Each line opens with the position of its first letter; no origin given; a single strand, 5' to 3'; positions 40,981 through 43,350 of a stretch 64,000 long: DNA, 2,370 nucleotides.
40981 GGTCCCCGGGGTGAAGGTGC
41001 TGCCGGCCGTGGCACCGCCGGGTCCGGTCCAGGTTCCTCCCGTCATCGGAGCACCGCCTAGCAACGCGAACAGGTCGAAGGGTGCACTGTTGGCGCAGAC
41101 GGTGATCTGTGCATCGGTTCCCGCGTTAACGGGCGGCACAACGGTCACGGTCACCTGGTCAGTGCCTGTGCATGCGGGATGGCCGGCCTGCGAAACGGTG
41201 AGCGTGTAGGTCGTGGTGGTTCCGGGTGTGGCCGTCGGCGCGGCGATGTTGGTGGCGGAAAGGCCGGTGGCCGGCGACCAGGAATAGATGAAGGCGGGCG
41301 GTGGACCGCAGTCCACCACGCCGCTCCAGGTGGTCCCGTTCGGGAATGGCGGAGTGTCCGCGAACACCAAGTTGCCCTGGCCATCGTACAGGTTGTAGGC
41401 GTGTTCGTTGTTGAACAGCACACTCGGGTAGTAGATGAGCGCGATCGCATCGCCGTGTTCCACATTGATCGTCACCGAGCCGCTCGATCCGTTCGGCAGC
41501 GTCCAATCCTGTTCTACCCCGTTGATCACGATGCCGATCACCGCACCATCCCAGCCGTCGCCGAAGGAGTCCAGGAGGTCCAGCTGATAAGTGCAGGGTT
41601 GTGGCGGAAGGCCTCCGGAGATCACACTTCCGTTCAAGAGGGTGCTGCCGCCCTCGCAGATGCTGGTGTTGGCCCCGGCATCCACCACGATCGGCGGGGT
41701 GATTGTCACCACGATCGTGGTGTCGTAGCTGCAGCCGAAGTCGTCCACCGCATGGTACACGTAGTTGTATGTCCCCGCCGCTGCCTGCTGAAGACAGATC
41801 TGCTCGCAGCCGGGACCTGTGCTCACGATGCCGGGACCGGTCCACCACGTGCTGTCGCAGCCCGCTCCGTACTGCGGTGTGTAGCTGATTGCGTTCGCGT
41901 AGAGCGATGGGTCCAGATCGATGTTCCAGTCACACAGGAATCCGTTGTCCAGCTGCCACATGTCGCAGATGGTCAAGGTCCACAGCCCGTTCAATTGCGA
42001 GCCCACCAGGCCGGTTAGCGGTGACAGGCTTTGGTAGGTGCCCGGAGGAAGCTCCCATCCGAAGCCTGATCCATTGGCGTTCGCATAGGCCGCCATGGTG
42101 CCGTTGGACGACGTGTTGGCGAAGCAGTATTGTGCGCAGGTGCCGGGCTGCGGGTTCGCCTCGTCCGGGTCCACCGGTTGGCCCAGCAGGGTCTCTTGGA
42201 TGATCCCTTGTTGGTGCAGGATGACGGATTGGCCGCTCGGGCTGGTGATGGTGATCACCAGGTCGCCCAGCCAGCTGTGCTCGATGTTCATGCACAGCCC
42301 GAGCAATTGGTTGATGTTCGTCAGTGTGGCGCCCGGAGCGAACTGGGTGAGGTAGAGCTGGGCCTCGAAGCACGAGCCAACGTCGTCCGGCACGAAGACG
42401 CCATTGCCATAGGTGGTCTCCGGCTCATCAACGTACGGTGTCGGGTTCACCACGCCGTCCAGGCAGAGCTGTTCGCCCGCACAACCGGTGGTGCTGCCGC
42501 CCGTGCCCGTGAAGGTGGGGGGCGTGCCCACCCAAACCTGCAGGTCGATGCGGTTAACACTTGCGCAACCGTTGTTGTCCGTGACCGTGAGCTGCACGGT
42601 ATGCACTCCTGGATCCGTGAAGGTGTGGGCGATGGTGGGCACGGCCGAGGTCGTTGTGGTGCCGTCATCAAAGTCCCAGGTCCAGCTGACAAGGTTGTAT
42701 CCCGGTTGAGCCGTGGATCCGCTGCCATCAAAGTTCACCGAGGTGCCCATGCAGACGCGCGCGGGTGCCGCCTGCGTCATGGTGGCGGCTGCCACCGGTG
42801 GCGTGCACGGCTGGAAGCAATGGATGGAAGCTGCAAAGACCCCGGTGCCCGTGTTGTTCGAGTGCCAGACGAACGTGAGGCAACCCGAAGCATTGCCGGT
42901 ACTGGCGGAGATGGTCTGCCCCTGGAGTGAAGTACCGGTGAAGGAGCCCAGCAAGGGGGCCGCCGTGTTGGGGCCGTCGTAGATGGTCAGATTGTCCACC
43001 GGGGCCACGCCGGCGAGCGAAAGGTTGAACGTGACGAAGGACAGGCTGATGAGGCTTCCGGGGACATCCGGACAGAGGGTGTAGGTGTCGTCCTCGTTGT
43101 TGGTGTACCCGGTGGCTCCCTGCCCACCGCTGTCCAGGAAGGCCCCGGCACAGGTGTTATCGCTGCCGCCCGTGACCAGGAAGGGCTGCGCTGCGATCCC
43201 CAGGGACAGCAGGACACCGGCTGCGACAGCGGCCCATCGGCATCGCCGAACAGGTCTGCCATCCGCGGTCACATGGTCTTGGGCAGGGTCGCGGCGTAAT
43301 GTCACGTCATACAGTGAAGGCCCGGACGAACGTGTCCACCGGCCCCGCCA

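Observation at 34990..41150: About 26 tandem 237-bp intragenic repeats with near-identical DNA copies and a two-repeat (about 474-bp) super-period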

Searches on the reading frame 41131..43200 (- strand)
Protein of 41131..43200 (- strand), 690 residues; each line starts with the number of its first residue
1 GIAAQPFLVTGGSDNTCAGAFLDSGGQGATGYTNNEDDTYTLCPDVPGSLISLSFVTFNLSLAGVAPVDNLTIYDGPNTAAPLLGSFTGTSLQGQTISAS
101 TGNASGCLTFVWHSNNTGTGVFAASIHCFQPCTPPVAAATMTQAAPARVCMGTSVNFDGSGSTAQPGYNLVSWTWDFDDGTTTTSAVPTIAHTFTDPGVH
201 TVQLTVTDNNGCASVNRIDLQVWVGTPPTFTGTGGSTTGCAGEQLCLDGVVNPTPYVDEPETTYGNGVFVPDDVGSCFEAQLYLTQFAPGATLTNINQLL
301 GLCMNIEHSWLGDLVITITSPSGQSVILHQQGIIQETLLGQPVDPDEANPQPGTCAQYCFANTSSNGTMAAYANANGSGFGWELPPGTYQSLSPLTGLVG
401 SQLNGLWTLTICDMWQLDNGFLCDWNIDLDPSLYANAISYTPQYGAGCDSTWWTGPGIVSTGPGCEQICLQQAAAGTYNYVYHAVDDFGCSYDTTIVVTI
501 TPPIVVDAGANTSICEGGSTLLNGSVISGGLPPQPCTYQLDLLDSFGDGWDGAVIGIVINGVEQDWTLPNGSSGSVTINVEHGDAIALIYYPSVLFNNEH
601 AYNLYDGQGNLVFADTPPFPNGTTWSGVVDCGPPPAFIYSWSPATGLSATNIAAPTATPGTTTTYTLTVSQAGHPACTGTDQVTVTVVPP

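Call 10: search_protein_families(library=pfam, proteins=[window:41131-43200:-], max_evalue=10)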
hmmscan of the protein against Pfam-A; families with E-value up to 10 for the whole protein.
window:41131-43200:- (690 aa): 5 families
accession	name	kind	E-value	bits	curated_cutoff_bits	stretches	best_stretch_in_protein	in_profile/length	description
PF18911.6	PKD_4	-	5.2e-19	68.5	27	1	143-217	8-80/85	PKD domain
PF00801.26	PKD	-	5.4e-12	46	23.5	1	147-214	9-73/80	PKD domain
PF01483.27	P_proprotein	-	1.6e-09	38.2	21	2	304-331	8-35/86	Proprotein convertase P-domain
PF22352.2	K319L-like_PKD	-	3.7e-05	24.1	27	2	152-217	11-79/84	K319L-like, PKD domain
PF00431.26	CUB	-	0.00036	21.3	21.4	1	32-100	21-88/110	CUB domain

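Call 22: find_homologous_proteins(query=window:41131-43200:-, max_evalue=0.00001)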
Query window:41131-43200:- (690 aa): 274 proteins with E <= 0.00001 among 8000 candidates; the best 120 are listed.
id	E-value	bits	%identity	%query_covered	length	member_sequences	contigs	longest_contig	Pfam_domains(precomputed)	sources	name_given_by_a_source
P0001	0.0e+0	1212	76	100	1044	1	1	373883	PF22352.3,PF00801.27,PF01483.28,PF18911.7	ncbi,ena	-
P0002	8.7e-257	872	59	99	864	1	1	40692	PF00801.27,PF01483.28,PF18911.7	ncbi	ncbi:MAG: PKD domain-containing protein, partial [Flavobacteriales bacterium]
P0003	8.2e-252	856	59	99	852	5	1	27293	PF22352.3,PF00801.27,PF01483.28,PF18911.7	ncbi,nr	ncbi:MAG TPA: PKD domain-containing protein, partial [Flavobacteriales bacterium]|nr:PKD domain-cont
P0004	5.5e-233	794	55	99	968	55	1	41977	PF22352.3,PF00801.27,PF01483.28,PF18911.7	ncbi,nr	ncbi:MAG TPA: PKD domain-containing protein, partial [Flavobacteriales bacterium]|nr:PKD domain-cont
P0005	2.1e-228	778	54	99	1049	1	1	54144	PF22352.3,PF00801.27,PF01483.28,PF18911.7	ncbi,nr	ncbi:MAG: PKD domain-containing protein, partial [Flavobacteriales bacterium]|nr:PKD domain-containi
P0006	2.0e-226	772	54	99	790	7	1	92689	PF22352.3,PF00801.27,PF01483.28,PF18911.7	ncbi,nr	ncbi:MAG: PKD domain-containing protein, partial [Flavobacteriales bacterium]|nr:PKD domain-containi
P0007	2.7e-225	768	54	100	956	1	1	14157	PF22352.3,PF00801.27,PF01483.28,PF18911.7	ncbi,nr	ncbi:MAG: PKD domain-containing protein, partial [Flavobacteriales bacterium]|nr:PKD domain-containi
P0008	5.8e-224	764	52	100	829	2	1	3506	PF22352.3,PF00801.27,PF01483.28,PF18911.7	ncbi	-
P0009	4.5e-223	761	55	99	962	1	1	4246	PF22352.3,PF00801.27,PF01483.28,PF18911.7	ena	-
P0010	9.3e-223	760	54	99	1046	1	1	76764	PF22352.3,PF00801.27,PF01483.28,PF18911.7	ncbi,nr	ncbi:MAG TPA: PKD domain-containing protein, partial [Flavobacteriales bacterium]|nr:PKD domain-cont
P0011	1.4e-222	759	53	99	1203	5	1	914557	PF12892.14,PF22352.3,PF00801.27,PF01483.28,PF18911.7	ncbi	-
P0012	1.7e-221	756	53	99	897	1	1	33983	PF00801.27,PF01483.28,PF18911.7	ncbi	ncbi:MAG: PKD domain-containing protein, partial [Flavobacteriales bacterium]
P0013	1.7e-220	752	53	99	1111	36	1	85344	PF22352.3,PF00801.27,PF01483.28,PF18911.7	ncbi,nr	ncbi:MAG TPA: PKD domain-containing protein, partial [Flavobacteriales bacterium]|nr:PKD domain-cont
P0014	2.8e-219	748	53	99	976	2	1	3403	PF22352.3,PF00801.27,PF01483.28,PF18911.7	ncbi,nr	ncbi:MAG: proprotein convertase P-domain-containing protein, partial [Flavobacteriales bacterium]|nr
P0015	4.0e-219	748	53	99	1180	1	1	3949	PF22352.3,PF00801.27,PF01483.28,PF18911.7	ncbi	ncbi:MAG: PKD domain-containing protein, partial [Flavobacteriales bacterium]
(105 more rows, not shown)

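Call 33: find_related_loci(query=window:41131-43200:-, collection=genome_contigs, flank=10000)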
Query window:41131-43200:- (690 aa) in genome_contigs; peptide patterns used: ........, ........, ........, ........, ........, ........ (x = any residue, [..] = any of these).
98 stretches matched a pattern; 88 encode a relative of the query (tblastn E <= 1e-3); the best 80 are kept; 79 distinct loci.
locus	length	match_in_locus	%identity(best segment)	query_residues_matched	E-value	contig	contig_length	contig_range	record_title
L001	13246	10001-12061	74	4-690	0e+0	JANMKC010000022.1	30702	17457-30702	MAG: Flavobacteriales bacterium isolate OTE_64_metabat_257 OTE_64_k141_4355674, whole genome shotgun sequence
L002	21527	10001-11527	38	2-515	7e-100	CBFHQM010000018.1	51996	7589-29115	MAG: uncultured Flavobacteriales bacterium isolate Co_bin_103_strict genome assembly, contig: Co_bin_103_strict_c18, who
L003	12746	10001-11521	34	7-518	7e-71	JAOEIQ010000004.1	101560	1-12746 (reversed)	Flavobacteriaceae bacterium NBU2973 Scaffold4_1, whole genome shotgun sequence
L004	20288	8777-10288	31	4-500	1e-50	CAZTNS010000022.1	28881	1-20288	MAG TPA_asm: uncultured Bacteroidales bacterium isolate SRP252850_co1_214 genome assembly, contig: NODE_2781_length_2888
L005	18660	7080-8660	34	2-503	5e-68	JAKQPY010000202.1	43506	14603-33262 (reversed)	MAG: Bacteroidota bacterium isolate USMO_maxbin.127_sub k141_512724, whole genome shotgun sequence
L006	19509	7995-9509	31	3-500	8e-49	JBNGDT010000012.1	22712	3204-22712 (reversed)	MAG: Bacteroidales bacterium isolate E05-040 bin36.fa-12, whole genome shotgun sequence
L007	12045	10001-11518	29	2-500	1e-39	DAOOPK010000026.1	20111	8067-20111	MAG TPA_asm: Bacteroidales bacterium isolate AMR_MDS_2599 NODE_3265_length_20111_cov_4.638662, whole genome shotgun sequ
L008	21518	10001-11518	29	2-500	4e-39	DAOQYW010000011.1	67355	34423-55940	MAG TPA_asm: Bacteroidales bacterium isolate AMR_MDS_1000 NODE_435_length_67355_cov_6.366003, whole genome shotgun seque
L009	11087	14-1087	29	171-521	9e-30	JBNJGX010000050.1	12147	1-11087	MAG: Bacteroidota bacterium isolate Y22_30dBSd2.bin.74 NODE_3018_length_12147_cov_9.604333, whole genome shotgun sequenc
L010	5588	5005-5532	32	89-282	3e-12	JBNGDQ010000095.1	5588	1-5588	MAG: Thermoplasmatota archaeon isolate E05-033 bin41.fa-95, whole genome shotgun sequence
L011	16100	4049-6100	34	115-230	2e-10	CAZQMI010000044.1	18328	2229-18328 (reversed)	MAG TPA_asm: uncultured Thermoplasmatales archaeon isolate SRP332253_co2_224 genome assembly, contig: NODE_2841_length_1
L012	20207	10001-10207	45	164-236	6e-10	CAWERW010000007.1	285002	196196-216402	MAG: uncultured Solirubrobacteraceae bacterium isolate MFD04935.bin.3.187 genome assembly, contig: contig_3036, whole ge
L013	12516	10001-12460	32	117-254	9e-10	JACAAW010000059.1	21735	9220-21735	MAG: Bacteroidetes bacterium isolate Cfx2-01 MAG1_59, whole genome shotgun sequence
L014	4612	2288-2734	39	104-249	2e-9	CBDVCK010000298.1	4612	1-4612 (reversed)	MAG TPA_asm: uncultured Thermoplasmata archaeon isolate SRR22302367_concoct_124 genome assembly, contig: ERZ26661968.159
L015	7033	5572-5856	32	170-267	6e-9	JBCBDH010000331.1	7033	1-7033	MAG: Bacteroidota bacterium isolate J06597_4 NODE_331_length_7033_cov_4.272858, whole genome shotgun sequence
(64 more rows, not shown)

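Call 35: find_encoding_contigs(protein=P0001, flank=10000, max_places=3)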
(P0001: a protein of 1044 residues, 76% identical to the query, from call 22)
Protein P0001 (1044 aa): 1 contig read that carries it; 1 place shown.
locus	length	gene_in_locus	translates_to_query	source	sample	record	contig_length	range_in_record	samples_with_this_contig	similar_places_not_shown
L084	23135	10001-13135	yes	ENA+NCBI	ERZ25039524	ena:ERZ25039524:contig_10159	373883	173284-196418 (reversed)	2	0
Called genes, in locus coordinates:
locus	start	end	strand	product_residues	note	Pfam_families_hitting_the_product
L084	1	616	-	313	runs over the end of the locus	PF00056:Ldh_1_N, PF03721:UDPG_MGDP_dh_N (faint), PF02866:Ldh_1_C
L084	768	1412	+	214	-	PF04542:Sigma70_r2, PF08281:Sigma70_r4_2, PF04545:Sigma70_r4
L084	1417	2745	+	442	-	PF00801:PKD (weak), PF18911:PKD_4, PF00801:PKD, PF13585:CHU_C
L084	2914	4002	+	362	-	PF00801:PKD, PF18911:PKD_4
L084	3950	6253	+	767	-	PF18911:PKD_4 (faint), PF13573:SprB, PF13585:CHU_C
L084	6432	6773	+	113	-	-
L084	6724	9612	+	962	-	PF18911:PKD_4, PF00801:PKD, PF01483:P_proprotein (faint), PF18911:PKD_4 (weak), PF00801:PKD (weak)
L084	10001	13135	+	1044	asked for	PF00801:PKD, PF18911:PKD_4, PF22352:K319L-like_PKD (faint), PF01483:P_proprotein (faint)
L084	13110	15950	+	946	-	-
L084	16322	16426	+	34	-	-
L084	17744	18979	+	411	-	-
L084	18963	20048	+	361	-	PF13573:SprB (weak), PF13585:CHU_C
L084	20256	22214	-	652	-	PF02518:HATPase_c, PF00204:DNA_gyraseB, PF01751:Toprim, PF00986:DNA_gyraseB_C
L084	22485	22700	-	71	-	-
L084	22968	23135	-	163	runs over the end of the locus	-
